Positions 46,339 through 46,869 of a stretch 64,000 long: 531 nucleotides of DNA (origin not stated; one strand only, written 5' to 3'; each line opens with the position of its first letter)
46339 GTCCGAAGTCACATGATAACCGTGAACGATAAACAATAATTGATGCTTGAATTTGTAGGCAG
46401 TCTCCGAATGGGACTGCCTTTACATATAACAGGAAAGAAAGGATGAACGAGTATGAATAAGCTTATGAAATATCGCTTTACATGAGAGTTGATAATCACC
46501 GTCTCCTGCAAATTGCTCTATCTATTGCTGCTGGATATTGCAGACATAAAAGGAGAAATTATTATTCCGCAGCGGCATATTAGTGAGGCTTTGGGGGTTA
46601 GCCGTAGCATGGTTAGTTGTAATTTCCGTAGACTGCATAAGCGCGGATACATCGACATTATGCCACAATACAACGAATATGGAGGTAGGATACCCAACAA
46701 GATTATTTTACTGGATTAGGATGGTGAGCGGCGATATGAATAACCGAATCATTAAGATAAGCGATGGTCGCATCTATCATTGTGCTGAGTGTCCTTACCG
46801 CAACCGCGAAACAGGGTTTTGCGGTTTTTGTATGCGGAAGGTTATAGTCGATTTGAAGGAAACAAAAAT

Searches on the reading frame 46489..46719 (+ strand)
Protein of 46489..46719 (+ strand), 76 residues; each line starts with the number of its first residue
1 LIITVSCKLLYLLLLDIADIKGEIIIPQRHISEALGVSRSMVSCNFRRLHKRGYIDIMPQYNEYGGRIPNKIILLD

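Call 36: search_protein_families(library=pfam, proteins=[window:46489-46719:+], max_evalue=0.001)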
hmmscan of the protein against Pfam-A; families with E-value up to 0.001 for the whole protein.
window:46489-46719:+ (76 aa): 5 families
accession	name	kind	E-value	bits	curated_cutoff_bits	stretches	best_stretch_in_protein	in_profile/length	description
PF13545.12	HTH_Crp_2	-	2.3e-05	24.7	27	1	13-56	6-53/70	Crp-like helix-turn-helix domain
PF01325.25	Fe_dep_repress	-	0.00014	22.4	26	1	26-59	23-56/60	Iron dependent repressor, N-terminal DNA binding domain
PF13730.12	HTH_36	-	0.00053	20.2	25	1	8-55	8-55/55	Helix-turn-helix domain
PF12802.13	MarR_2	-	0.0006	20.4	27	1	14-56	11-51/61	MarR family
PF13412.12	HTH_24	-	0.00082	19.3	21.9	0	26-55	18-47/48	Winged helix-turn-helix DNA-binding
